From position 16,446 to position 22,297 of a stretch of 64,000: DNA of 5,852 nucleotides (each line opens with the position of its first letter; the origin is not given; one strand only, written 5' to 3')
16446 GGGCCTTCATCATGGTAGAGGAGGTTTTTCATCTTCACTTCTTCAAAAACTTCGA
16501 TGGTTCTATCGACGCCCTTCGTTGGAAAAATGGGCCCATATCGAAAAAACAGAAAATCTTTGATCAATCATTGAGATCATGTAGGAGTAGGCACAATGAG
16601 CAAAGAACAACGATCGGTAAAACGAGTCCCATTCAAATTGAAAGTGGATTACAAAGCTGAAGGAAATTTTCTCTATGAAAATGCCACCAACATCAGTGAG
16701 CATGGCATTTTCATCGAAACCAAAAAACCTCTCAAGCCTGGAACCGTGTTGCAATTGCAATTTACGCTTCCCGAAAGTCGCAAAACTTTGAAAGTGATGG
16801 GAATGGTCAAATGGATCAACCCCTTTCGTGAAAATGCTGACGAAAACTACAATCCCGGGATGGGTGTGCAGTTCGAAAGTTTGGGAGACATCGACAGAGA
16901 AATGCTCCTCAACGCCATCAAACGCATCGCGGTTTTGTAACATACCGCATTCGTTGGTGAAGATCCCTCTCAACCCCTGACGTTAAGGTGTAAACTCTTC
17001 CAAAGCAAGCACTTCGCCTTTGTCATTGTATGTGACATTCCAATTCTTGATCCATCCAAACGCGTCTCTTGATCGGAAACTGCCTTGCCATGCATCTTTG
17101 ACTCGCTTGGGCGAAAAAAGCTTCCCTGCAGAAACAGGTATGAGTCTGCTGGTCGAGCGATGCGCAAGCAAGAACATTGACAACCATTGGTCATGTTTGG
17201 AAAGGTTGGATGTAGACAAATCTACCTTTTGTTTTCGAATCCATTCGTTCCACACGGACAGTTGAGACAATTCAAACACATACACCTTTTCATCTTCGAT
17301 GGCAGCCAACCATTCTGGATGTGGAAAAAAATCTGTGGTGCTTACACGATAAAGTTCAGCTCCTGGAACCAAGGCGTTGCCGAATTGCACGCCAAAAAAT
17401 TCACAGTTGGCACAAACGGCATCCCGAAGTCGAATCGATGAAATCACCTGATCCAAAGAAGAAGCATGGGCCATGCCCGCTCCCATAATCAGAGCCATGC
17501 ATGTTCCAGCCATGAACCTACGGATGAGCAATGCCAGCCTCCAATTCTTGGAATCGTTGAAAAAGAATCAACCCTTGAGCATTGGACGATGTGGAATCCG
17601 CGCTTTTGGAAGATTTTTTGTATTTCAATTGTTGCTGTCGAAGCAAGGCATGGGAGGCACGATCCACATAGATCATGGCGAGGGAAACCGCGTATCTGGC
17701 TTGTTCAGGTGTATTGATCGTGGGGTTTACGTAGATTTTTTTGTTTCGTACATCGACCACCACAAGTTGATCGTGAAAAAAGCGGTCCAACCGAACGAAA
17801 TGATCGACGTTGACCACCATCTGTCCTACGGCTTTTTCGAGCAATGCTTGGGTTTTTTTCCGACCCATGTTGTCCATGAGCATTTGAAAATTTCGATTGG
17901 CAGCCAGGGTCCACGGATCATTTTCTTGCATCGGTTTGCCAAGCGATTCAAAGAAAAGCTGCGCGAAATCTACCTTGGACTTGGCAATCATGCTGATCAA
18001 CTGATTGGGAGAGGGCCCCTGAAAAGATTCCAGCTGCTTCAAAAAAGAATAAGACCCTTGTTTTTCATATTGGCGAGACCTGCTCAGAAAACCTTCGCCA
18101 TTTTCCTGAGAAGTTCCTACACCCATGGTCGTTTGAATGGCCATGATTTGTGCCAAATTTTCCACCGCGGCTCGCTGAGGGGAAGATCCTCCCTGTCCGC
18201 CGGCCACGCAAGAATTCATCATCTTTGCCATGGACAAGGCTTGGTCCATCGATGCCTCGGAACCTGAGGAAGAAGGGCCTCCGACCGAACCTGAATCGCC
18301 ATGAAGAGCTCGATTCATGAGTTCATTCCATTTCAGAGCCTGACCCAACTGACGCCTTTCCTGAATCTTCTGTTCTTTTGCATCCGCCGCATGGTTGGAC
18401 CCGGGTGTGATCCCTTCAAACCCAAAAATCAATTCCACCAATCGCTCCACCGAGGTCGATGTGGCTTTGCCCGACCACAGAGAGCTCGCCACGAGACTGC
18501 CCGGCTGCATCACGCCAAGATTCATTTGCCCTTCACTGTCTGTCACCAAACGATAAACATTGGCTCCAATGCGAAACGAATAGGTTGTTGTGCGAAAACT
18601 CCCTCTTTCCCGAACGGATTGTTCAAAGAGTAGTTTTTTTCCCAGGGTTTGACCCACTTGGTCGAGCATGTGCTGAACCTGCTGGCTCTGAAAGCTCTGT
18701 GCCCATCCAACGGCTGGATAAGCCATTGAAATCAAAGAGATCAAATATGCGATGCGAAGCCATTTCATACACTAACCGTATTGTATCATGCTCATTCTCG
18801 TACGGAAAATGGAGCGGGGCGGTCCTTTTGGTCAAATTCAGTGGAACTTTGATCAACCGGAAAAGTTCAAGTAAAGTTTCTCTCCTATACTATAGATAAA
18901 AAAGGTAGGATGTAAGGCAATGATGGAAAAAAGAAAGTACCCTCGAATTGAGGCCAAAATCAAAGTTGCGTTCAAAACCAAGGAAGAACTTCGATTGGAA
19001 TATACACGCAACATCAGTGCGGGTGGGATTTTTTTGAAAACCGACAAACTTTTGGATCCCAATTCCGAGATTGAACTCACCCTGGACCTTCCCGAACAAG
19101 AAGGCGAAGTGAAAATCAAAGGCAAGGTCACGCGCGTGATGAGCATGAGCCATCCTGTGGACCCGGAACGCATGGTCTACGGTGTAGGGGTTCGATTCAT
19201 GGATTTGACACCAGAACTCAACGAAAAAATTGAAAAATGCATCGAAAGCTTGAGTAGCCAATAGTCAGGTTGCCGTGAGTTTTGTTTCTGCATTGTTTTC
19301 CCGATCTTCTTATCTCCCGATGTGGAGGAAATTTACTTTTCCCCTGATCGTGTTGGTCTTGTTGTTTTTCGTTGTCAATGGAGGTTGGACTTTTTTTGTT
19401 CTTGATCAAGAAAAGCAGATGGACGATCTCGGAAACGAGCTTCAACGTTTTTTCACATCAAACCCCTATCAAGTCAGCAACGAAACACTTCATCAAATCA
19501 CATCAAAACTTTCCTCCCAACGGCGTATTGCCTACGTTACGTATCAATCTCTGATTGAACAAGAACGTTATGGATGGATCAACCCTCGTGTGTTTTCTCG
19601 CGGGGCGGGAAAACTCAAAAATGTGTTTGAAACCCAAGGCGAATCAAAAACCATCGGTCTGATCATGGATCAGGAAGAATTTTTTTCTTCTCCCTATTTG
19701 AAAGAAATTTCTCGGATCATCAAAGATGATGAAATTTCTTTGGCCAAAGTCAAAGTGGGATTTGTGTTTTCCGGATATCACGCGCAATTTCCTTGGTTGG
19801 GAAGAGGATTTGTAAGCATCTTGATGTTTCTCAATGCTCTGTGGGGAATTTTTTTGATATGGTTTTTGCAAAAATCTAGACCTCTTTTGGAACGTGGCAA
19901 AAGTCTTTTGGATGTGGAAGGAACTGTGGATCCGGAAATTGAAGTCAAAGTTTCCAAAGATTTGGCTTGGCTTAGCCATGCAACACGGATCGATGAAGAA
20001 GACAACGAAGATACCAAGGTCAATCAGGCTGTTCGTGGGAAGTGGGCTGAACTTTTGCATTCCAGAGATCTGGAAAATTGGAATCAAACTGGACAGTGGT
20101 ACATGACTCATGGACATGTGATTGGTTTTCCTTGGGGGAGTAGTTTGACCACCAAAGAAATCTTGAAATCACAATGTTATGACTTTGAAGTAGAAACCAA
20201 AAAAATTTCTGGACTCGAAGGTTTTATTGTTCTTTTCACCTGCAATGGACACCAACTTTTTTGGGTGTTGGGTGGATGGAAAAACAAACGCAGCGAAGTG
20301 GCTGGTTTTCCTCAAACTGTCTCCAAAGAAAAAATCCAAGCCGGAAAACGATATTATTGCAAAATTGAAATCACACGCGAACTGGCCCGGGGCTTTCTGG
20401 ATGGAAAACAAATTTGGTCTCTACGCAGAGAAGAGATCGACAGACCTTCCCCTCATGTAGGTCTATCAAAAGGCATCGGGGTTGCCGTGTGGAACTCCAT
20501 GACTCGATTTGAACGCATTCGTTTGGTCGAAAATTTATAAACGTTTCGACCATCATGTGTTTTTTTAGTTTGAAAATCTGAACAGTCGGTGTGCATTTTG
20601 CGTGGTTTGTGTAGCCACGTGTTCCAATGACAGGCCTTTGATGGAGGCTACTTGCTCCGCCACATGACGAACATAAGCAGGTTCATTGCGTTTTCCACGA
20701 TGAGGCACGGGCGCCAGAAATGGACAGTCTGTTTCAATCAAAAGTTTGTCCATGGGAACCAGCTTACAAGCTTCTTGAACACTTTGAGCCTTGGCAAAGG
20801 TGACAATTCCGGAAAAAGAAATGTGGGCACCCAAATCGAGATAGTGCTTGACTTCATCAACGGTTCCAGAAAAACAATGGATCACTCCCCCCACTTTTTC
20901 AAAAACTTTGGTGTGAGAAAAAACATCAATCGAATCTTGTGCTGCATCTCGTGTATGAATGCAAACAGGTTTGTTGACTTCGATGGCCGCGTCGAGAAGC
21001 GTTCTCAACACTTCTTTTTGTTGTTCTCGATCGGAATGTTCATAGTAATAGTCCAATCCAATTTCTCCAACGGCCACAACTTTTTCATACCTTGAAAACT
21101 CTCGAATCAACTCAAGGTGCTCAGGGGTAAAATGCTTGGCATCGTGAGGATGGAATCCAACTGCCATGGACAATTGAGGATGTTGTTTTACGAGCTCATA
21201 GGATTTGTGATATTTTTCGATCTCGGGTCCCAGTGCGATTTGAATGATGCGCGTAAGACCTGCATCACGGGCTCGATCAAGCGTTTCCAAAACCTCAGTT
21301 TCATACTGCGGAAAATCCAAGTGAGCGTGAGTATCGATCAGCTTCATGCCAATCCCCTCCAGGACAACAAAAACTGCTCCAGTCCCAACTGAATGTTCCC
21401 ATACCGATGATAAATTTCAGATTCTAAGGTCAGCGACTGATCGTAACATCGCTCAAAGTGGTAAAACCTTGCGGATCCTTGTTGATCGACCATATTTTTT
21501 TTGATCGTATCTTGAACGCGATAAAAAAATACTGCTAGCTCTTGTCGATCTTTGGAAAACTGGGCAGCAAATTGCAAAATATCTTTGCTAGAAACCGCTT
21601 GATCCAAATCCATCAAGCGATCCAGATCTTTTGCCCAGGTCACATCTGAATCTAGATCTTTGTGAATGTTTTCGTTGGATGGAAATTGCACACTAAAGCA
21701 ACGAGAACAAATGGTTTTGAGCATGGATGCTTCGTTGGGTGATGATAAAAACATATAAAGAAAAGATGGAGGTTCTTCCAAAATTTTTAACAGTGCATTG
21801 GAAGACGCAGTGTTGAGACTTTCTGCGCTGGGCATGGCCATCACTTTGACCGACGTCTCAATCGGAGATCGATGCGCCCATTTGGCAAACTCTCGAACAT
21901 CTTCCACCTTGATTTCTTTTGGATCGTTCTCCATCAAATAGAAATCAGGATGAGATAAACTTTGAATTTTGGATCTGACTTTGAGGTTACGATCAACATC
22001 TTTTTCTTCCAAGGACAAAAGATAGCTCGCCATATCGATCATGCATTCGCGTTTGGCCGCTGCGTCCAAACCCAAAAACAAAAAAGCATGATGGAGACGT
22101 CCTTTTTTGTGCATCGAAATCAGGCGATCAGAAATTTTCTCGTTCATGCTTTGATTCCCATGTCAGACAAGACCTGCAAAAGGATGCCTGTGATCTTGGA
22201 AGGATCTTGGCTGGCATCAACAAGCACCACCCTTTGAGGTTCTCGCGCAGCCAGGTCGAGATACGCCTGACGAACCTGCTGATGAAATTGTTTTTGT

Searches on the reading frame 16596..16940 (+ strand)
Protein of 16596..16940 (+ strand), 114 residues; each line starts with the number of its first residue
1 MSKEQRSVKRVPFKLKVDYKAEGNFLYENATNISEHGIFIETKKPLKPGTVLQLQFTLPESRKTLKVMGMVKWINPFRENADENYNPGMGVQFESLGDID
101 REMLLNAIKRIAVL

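Call 62: search_protein_families(library=pfam, max_evalue=0.000001, proteins=[window:16596-16940:+])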
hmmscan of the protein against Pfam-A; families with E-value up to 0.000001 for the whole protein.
window:16596-16940:+ (114 aa): 1 family
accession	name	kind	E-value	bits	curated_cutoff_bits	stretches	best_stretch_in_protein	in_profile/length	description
PF07238.19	PilZ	-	7.5e-15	55.6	22.5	1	4-108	1-100/102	PilZ domain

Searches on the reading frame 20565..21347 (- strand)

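Call 63: search_protein_families(library=pfam, max_evalue=0.000001, proteins=[window:20565-21347:-])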
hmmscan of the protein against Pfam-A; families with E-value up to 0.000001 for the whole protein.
window:20565-21347:- (260 aa): 1 family
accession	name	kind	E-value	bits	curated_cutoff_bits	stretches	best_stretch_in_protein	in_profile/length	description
PF01026.27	TatD_DNase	-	1.7e-83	280.3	27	1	4-257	1-253/253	TatD related DNase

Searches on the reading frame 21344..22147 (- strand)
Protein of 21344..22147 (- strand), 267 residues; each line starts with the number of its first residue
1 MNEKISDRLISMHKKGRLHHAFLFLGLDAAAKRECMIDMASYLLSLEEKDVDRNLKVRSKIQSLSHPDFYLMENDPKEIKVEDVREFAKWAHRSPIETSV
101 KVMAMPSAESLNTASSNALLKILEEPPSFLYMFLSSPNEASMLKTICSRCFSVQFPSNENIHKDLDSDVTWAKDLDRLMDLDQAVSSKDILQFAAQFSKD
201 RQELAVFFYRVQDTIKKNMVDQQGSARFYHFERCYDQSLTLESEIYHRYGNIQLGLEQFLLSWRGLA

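Call 63: search_protein_families(library=pfam, max_evalue=0.000001, proteins=[window:21344-22147:-])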
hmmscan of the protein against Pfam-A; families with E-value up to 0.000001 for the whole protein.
window:21344-22147:- (267 aa): 1 family
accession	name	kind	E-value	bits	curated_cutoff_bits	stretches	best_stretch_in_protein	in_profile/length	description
PF13177.12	DNA_pol3_delta2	-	9.7e-37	126.9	27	1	2-157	2-159/161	DNA polymerase III, delta subunit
